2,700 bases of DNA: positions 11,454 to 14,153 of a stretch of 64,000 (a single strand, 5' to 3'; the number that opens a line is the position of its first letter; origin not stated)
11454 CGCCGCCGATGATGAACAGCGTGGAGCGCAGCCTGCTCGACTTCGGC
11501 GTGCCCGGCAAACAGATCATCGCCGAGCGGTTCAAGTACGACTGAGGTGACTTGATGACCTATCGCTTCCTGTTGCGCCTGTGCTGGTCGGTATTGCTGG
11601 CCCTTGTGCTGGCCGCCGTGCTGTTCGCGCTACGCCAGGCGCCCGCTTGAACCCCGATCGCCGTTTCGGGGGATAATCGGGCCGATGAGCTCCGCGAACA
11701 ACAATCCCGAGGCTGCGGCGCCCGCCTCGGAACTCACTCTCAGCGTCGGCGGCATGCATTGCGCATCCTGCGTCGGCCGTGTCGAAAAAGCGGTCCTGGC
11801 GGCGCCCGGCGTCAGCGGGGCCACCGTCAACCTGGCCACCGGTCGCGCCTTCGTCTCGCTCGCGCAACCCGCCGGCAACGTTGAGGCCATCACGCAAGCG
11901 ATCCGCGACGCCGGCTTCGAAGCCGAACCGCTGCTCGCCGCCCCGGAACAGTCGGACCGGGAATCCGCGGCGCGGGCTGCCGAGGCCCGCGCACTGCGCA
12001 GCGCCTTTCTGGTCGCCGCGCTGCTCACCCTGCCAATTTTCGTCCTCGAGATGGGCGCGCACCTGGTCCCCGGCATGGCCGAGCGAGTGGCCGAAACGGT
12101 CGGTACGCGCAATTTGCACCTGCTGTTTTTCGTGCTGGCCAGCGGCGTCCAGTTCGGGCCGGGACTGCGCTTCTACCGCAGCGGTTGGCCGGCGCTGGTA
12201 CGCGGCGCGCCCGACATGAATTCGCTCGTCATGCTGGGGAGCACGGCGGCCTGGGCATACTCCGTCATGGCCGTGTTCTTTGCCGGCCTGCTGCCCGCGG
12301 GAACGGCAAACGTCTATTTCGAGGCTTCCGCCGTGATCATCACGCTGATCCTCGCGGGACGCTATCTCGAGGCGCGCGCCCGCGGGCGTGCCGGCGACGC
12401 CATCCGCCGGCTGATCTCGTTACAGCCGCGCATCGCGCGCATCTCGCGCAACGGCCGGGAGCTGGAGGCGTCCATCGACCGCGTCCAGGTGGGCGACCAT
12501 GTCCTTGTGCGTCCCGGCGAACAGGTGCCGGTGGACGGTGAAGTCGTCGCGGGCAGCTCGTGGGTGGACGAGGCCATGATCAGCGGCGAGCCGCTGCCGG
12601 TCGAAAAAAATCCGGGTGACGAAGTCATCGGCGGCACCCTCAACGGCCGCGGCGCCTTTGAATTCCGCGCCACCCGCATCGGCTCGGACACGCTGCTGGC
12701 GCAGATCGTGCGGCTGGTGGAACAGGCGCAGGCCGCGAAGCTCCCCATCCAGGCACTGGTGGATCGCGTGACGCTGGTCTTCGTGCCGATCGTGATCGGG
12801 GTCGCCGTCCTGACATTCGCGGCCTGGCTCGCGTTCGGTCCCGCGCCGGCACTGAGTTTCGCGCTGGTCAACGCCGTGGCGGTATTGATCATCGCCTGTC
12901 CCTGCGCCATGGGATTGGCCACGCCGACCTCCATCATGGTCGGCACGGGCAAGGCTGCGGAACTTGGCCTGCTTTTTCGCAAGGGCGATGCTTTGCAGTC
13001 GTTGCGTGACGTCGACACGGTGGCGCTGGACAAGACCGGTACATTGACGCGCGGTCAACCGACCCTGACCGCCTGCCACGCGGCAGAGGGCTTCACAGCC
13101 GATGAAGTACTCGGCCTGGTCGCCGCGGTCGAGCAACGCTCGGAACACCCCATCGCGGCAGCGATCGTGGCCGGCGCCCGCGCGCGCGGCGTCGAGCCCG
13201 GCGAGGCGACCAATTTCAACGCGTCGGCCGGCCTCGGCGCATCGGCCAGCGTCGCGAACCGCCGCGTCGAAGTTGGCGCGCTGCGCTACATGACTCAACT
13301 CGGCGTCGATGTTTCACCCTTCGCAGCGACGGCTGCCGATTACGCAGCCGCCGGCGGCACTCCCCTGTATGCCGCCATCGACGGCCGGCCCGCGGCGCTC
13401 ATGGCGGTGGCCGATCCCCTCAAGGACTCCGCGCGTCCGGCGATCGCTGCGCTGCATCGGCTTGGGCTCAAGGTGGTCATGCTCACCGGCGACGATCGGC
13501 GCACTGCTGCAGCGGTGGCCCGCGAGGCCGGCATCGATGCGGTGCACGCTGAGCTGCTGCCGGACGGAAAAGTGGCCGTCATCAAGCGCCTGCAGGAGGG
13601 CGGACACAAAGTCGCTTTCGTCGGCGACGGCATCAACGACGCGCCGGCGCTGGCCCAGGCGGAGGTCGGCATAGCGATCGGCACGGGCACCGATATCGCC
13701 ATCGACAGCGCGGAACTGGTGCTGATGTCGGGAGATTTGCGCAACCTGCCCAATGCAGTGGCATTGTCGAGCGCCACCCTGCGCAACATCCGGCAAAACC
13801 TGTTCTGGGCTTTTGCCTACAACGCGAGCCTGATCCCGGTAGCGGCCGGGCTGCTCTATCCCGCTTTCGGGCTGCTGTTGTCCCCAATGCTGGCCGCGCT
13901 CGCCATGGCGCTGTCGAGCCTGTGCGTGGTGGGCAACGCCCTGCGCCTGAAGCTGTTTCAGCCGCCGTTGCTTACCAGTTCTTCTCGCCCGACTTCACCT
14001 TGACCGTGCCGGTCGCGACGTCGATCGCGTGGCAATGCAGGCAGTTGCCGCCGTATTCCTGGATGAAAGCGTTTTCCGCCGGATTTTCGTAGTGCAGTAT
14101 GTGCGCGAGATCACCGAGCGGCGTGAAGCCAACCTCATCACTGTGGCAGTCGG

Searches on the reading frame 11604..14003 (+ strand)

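Call 6: search_protein_families(library=pfam, proteins=[window:11604-14003:+], max_evalue=0.01)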
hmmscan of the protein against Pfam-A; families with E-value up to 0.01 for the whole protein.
window:11604-14003:+ (799 aa): 5 families
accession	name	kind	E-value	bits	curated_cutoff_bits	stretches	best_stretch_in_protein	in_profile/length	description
PF00122.25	E1-E2_ATPase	-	5.9e-57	192.6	28.1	1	272-453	1-180/181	E1-E2 ATPase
PF00702.32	Hydrolase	-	1.9e-37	130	26.4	1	470-686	1-190/191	haloacid dehalogenase-like hydrolase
PF00403.32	HMA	-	3.7e-14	53.3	24.8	1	45-106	1-62/62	Heavy-metal-associated domain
PF08282.18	Hydrolase_3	-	4.7e-05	23.7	20.9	1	658-707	194-243/255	haloacid dehalogenase-like hydrolase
PF12710.13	HAD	-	0.00057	20.8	27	1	603-683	81-188/189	haloacid dehalogenase-like hydrolase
